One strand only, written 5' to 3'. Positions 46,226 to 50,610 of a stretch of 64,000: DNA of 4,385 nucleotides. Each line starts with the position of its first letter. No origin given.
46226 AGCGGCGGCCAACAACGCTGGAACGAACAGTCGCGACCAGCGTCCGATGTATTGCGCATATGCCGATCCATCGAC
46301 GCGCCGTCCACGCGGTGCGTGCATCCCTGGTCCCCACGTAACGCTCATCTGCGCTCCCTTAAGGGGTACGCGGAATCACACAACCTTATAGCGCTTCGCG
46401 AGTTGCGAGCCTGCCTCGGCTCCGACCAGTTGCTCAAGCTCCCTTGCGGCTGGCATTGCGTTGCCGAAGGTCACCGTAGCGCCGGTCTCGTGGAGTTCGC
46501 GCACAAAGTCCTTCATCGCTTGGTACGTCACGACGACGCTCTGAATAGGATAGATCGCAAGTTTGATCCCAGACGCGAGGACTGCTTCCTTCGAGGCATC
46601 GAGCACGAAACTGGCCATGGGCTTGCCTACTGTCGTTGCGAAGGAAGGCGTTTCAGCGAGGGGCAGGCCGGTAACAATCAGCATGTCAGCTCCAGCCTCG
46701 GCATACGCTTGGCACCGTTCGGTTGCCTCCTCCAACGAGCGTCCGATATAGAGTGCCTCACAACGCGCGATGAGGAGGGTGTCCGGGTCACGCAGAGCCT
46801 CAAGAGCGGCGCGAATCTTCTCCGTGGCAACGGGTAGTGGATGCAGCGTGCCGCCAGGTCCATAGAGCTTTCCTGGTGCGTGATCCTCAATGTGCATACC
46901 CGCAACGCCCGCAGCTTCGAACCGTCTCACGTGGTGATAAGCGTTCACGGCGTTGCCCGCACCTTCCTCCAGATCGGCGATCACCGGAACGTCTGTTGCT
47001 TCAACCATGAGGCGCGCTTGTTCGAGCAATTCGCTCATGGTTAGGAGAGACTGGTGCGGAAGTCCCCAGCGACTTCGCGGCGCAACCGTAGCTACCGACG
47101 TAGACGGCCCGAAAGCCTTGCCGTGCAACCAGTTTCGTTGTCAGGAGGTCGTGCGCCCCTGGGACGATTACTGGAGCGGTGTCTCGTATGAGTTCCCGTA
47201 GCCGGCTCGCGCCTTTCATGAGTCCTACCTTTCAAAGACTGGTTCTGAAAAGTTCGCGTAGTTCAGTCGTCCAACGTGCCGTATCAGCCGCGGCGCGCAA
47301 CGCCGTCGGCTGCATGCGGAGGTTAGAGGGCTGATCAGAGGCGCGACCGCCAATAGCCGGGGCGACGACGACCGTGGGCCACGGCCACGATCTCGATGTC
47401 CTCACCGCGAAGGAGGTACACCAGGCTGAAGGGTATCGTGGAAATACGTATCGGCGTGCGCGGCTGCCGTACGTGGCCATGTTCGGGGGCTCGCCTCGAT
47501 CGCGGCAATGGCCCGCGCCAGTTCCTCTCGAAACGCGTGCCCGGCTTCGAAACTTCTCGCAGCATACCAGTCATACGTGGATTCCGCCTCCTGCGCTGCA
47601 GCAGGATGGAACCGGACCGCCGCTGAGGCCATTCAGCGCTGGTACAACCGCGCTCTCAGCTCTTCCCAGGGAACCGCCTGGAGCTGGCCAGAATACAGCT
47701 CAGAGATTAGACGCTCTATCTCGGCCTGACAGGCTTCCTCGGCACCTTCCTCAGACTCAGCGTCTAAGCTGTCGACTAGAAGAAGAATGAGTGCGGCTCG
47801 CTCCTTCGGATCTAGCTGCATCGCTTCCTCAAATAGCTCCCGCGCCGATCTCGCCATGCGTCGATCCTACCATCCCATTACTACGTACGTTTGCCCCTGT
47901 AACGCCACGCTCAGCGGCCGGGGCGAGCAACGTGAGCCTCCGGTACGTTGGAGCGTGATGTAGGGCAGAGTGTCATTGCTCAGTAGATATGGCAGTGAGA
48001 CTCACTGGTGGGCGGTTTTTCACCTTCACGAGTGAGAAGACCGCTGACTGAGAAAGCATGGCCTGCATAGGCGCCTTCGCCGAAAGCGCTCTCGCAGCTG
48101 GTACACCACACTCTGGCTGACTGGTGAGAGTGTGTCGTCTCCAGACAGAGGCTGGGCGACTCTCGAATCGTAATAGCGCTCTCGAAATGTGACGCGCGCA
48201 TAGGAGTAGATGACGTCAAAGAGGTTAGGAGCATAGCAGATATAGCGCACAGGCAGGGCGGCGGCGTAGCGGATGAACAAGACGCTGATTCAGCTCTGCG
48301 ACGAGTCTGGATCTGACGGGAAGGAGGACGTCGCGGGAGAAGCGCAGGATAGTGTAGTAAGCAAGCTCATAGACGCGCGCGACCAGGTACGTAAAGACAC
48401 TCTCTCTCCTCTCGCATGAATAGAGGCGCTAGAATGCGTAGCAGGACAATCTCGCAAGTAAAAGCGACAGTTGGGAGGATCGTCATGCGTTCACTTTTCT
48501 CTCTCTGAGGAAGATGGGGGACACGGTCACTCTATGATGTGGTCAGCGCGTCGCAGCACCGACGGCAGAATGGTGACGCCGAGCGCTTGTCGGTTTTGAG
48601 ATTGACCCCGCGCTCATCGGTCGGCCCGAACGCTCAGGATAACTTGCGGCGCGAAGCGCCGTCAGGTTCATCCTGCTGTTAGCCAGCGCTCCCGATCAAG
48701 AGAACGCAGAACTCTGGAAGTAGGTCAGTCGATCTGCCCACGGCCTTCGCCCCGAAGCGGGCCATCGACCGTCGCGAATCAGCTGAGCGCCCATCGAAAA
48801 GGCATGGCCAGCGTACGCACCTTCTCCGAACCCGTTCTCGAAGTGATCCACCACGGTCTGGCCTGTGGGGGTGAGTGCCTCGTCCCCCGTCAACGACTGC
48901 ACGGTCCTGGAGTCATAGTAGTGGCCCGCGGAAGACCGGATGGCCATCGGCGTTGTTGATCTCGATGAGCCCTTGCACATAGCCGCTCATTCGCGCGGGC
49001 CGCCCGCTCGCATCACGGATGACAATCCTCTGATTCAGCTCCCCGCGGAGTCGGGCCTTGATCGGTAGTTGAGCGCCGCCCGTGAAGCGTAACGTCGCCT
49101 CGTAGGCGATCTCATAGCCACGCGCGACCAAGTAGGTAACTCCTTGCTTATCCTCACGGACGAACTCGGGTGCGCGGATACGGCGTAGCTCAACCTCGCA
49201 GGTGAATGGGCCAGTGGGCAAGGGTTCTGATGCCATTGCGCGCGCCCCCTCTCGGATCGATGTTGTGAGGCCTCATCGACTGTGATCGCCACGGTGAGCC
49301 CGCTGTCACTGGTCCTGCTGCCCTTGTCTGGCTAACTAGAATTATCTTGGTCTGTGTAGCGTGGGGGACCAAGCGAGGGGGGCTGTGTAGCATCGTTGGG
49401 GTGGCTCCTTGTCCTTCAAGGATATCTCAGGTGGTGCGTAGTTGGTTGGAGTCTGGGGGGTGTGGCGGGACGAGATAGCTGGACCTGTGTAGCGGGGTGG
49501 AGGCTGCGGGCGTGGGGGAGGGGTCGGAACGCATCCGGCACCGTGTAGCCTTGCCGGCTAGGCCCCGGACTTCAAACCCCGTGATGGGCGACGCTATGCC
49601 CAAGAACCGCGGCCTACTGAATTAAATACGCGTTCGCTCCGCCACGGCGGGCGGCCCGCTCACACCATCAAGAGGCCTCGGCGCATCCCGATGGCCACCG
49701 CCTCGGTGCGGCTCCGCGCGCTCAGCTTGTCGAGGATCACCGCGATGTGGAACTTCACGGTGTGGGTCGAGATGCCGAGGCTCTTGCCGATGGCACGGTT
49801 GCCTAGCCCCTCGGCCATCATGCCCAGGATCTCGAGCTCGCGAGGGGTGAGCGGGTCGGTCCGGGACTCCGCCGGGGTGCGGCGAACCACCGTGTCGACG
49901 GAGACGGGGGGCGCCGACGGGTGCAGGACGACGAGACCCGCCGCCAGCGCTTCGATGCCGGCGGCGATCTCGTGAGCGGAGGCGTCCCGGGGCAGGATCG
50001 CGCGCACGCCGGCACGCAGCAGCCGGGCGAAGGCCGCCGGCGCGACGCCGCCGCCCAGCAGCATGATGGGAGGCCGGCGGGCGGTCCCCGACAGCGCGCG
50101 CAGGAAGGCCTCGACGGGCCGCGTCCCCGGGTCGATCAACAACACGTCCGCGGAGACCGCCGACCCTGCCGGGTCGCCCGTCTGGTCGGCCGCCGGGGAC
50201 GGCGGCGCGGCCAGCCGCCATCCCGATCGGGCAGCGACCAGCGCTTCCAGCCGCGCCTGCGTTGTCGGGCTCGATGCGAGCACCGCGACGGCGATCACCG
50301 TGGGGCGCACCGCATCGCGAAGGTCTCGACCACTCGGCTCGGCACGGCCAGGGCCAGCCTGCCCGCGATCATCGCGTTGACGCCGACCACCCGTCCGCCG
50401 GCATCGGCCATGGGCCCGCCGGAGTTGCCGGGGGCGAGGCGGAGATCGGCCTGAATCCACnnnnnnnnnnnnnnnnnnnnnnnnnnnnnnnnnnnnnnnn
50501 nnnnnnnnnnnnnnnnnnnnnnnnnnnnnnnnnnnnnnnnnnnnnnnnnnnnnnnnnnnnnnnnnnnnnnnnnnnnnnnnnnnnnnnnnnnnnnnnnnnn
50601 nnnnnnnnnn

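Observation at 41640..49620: Roughly 8-kb degraded, lower-GC island: pseudogenes, paralogue duplication, toxin-antitoxin pair, tandem duplication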

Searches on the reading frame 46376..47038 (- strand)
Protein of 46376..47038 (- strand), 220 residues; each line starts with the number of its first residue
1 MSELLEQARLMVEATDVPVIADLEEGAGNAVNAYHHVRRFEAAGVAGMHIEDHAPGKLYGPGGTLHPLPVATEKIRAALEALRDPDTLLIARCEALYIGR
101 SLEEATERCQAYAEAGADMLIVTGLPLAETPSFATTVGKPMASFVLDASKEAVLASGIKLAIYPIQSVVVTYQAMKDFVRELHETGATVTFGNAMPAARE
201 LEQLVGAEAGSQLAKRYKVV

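Call 23: find_encoding_contigs(protein=window:46376-47038:-, flank=10000, max_places=10)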
Protein window:46376-47038:- (220 aa): no gene with exactly this product is on record in the collection.

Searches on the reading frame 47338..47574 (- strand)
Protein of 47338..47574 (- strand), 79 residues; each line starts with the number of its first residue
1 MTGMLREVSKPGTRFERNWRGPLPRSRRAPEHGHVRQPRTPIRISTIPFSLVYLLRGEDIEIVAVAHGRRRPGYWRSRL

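Call 85: search_protein_families(library=pfam, proteins=[window:47338-47574:-], max_evalue=0.1)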
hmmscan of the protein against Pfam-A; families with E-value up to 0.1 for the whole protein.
window:47338-47574:- (79 aa): 1 family
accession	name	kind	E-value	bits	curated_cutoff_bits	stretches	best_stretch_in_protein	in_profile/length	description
PF05016.21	ParE_toxin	-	0.0057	17.7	23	1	28-71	41-88/89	ParE toxin of type II toxin-antitoxin system, parDE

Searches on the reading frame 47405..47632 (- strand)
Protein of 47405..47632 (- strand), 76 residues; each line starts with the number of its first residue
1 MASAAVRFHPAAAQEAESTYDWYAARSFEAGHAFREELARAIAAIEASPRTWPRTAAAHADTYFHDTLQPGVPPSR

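Call 85: search_protein_families(library=pfam, proteins=[window:47405-47632:-], max_evalue=0.1)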
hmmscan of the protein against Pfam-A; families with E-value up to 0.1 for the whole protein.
window:47405-47632:- (76 aa): 2 families
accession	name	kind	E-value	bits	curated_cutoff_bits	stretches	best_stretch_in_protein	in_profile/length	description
PF22448.1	RepB_primase_C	-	0.0011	19.2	26.1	1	17-69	3-52/54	RepB DNA-primase C-terminal helical domain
PF05016.21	ParE_toxin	-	0.021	15.8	23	1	6-51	1-45/89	ParE toxin of type II toxin-antitoxin system, parDE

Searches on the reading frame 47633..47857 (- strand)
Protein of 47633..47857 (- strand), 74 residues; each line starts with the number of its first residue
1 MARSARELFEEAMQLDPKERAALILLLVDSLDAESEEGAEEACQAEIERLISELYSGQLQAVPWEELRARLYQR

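Call 11: search_protein_families(library=pfam, proteins=[window:47636-47857:-], max_evalue=0.01)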
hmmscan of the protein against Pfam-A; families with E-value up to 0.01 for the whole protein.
window:47636-47857:- (74 aa): 1 family
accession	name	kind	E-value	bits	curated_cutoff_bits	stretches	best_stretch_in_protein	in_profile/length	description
PF09720.15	Unstab_antitox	-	1.5e-09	38.2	23.3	1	14-66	1-53/54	Putative addiction module component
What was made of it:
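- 47633..47857 (-): Intact 74-aa antitoxin (Unstab_antitox) immediately upstream of the broken toxin. Pfam PF09720, E = 1.5e-9 (call 11).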

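Call 31: find_encoding_contigs(protein=window:47633-47857:-, flank=3000, max_places=5)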
Protein window:47633-47857:- (74 aa): no gene with exactly this product is on record in the collection.

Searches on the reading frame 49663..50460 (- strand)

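Call 85: search_protein_families(library=pfam, proteins=[window:49663-50460:-], max_evalue=0.1)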
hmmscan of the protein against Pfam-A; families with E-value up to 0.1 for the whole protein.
window:49663-50460:- (266 aa): 5 families
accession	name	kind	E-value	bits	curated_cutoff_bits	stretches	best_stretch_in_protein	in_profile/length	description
PF00196.25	GerE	-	1.6e-18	66.5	23.5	1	202-255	1-54/57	Bacterial regulatory proteins, luxR family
PF13384.12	HTH_23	-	0.0013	19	24.6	1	208-235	7-34/50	Homeodomain-like domain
PF13936.12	HTH_38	-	0.022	14.9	27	1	210-235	12-37/44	Helix-turn-helix domain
PF04967.18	HTH_10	-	0.044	14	23.1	0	222-246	27-51/53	HTH DNA binding domain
PF08281.18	Sigma70_r4_2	-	0.05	13.7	25.7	0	204-240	11-48/54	Sigma-70, region 4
